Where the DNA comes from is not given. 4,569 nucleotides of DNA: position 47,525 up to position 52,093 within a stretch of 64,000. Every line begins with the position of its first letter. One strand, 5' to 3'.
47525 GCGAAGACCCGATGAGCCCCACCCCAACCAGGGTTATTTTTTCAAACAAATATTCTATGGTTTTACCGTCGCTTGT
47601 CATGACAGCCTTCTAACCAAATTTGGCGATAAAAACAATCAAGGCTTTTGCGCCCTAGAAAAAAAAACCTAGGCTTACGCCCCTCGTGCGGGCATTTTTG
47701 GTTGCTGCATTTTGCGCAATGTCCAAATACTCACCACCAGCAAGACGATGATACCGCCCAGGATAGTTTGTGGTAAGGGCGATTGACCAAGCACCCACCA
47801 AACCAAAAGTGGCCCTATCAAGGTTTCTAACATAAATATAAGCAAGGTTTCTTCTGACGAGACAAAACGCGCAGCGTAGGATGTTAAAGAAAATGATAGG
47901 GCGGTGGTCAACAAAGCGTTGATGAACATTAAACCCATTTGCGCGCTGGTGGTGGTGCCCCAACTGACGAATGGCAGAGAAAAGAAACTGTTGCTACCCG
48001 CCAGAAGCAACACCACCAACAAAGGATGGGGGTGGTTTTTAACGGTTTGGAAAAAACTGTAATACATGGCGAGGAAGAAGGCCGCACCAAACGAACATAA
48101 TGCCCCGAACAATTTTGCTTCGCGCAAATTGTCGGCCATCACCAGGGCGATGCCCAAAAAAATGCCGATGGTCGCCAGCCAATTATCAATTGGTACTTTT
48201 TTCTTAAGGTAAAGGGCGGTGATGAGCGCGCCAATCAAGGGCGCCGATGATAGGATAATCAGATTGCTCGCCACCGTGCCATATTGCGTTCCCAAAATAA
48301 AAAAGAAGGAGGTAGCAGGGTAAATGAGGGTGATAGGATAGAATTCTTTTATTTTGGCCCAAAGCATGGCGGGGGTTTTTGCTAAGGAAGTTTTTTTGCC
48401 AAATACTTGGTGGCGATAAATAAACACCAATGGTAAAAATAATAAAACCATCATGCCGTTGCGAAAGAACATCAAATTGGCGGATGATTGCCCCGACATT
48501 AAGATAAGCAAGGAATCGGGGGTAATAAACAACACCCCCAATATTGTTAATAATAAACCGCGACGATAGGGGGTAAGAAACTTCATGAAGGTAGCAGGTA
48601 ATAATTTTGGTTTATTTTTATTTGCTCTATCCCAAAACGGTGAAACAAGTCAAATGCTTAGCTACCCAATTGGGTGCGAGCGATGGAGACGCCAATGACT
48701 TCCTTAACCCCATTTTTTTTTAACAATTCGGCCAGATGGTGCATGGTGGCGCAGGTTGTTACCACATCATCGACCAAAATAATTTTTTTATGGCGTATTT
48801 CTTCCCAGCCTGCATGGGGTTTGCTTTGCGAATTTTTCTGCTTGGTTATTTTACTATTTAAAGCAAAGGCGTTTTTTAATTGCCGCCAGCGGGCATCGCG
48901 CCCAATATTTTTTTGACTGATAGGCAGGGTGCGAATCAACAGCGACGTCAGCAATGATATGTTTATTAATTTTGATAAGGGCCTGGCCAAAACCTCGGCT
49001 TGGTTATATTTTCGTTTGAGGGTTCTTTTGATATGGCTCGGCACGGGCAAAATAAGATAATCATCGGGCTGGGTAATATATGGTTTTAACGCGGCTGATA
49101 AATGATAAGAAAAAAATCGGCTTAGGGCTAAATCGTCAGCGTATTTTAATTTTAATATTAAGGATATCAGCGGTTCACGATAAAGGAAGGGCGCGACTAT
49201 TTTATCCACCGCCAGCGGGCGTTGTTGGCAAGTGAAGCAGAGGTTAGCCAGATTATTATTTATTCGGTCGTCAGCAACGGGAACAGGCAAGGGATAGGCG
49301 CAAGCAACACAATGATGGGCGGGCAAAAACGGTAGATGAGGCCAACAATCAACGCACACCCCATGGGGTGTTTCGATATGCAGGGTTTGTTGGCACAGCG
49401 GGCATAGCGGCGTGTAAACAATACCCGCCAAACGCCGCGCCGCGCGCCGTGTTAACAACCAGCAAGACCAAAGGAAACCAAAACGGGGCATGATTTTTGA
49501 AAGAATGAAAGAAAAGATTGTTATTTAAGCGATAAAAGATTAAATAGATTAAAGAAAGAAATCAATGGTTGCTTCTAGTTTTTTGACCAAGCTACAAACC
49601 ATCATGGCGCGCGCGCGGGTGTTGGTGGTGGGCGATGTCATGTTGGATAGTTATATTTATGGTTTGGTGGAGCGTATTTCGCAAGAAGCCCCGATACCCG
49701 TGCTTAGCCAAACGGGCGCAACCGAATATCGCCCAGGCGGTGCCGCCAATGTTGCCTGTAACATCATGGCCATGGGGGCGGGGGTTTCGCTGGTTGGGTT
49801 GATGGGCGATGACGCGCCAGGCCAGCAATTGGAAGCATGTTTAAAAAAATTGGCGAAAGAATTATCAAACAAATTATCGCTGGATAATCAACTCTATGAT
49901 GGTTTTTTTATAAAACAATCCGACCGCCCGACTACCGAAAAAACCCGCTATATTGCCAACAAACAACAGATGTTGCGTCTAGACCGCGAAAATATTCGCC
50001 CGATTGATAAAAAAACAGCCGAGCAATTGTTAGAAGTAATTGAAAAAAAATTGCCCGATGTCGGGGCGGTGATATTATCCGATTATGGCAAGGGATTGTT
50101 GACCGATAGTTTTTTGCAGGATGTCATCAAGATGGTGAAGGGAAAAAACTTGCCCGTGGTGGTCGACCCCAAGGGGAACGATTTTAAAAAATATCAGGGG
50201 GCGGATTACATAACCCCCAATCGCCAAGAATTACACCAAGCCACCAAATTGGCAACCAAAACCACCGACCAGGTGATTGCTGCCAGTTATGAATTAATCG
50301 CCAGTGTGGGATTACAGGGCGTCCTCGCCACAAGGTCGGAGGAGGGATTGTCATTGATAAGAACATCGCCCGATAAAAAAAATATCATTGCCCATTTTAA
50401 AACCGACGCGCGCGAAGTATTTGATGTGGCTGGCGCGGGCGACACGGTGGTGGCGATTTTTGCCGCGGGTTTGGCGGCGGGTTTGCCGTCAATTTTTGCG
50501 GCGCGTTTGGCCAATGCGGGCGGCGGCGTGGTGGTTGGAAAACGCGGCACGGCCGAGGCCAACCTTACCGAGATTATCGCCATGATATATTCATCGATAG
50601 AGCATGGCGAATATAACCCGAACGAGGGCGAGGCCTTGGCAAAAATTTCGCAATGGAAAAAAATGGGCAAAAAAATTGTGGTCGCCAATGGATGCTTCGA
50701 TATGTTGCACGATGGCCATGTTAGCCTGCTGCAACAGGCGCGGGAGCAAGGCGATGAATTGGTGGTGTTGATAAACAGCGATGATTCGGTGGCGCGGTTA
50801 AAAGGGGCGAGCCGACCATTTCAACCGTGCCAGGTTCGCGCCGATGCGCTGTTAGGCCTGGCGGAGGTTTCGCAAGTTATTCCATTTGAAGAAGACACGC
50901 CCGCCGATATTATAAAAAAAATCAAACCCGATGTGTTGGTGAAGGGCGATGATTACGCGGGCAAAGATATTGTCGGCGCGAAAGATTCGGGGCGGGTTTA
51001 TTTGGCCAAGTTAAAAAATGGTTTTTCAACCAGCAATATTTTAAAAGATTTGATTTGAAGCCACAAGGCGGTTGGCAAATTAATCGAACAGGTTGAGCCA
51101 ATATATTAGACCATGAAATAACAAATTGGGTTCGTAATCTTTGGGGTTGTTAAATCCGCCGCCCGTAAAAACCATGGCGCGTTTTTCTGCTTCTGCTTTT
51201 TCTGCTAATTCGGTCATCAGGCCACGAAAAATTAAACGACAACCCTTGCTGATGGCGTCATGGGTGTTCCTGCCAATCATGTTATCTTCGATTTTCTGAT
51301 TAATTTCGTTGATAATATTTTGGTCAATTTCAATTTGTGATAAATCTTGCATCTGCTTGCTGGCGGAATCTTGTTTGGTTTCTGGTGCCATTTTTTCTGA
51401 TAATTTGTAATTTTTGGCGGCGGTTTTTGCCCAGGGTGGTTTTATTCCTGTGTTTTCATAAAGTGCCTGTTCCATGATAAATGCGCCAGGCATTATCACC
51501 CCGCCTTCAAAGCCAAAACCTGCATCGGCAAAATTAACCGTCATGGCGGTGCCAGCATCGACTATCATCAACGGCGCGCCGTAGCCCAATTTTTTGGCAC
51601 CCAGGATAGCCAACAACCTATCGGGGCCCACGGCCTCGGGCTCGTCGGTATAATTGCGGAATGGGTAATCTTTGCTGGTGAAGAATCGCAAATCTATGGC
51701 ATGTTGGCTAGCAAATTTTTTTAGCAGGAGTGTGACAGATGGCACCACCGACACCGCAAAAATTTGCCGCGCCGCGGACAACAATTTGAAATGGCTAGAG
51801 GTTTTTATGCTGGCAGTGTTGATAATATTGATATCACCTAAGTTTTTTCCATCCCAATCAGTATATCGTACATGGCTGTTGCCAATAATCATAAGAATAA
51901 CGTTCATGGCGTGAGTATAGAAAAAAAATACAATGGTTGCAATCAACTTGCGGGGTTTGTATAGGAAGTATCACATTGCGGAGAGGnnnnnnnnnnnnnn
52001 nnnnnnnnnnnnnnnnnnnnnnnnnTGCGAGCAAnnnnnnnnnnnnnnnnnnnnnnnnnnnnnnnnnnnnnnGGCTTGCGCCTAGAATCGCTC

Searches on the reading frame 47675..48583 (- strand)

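Call 42: search_protein_families(library=pfam, proteins=[window:47675-48583:-], max_evalue=0.001)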
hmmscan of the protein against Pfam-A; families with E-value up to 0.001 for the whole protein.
window:47675-48583:- (302 aa): 2 families
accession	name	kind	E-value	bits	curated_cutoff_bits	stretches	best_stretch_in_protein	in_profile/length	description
PF00892.27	EamA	-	4.9e-14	53.2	28.2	2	159-285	2-131/135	EamA-like transporter family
PF09574.15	DUF2374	-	0.00013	22.2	27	1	261-291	8-38/42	Protein of unknown function (Duf2374)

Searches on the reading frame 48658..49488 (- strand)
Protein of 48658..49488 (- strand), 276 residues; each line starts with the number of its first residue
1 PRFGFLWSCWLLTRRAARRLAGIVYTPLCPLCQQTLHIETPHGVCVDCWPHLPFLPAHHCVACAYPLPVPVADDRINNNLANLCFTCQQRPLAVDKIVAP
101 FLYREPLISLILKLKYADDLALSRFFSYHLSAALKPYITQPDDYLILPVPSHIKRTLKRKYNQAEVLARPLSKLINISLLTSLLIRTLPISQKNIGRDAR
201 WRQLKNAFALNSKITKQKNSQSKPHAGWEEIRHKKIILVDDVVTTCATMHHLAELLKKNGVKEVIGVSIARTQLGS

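Call 42: search_protein_families(library=pfam, proteins=[window:48658-49488:-], max_evalue=0.001)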
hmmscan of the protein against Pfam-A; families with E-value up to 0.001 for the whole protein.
window:48658-49488:- (276 aa): 2 families
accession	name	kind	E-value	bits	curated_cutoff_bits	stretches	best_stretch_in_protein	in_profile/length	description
PF00156.33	Pribosyltran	-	6.5e-08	32.5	26.3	1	217-267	64-121/158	Phosphoribosyl transferase domain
PF18912.6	DZR_2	-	3.4e-07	30.4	27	1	23-87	4-55/56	Double zinc ribbon domain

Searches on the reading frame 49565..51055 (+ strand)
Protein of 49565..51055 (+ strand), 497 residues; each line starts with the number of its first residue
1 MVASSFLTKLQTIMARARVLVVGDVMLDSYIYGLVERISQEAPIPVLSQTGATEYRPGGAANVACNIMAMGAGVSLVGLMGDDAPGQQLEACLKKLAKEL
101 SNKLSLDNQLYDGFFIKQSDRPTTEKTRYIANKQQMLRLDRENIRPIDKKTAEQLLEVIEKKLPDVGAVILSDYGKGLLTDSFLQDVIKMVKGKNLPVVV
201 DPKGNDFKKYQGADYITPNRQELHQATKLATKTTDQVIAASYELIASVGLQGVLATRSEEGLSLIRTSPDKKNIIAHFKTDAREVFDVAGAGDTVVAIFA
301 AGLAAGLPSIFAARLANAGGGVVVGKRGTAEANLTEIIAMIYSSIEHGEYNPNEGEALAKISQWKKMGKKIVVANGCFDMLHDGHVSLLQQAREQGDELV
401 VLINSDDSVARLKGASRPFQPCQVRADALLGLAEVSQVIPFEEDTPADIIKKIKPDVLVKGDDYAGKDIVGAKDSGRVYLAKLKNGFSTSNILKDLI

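Call 41: search_protein_families(library=pfam, proteins=[window:49565-51055:+], max_evalue=0.001)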
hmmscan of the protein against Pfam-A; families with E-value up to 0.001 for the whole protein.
window:49565-51055:+ (497 aa): 3 families
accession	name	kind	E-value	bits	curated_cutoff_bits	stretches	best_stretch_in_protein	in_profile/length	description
PF00294.29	PfkB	-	1.5e-30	107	25.8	1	18-333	3-299/302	pfkB family carbohydrate kinase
PF01467.32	CTP_transf_like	-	1.3e-18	67.9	21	1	373-465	1-91/133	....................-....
PF08543.17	Phos_pyr_kin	-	2.5e-05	24.2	27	1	212-316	119-224/246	Phosphomethylpyrimidine kinase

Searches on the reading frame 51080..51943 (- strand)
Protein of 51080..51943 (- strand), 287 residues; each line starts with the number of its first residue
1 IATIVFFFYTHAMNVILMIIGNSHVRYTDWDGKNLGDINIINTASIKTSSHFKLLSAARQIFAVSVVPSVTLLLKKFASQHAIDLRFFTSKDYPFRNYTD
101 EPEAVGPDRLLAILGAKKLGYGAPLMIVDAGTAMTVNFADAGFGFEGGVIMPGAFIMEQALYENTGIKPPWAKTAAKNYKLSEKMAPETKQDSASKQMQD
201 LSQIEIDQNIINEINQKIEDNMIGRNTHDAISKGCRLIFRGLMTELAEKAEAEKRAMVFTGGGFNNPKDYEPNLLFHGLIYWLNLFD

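Call 42: search_protein_families(library=pfam, proteins=[window:51080-51943:-], max_evalue=0.001)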
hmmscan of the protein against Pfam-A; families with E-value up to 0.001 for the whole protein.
window:51080-51943:- (287 aa): 1 family
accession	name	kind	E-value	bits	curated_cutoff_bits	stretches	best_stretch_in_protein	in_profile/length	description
PF03309.20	Pan_kinase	-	2.5e-27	96.5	24.7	1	20-166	6-165/205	Type III pantothenate kinase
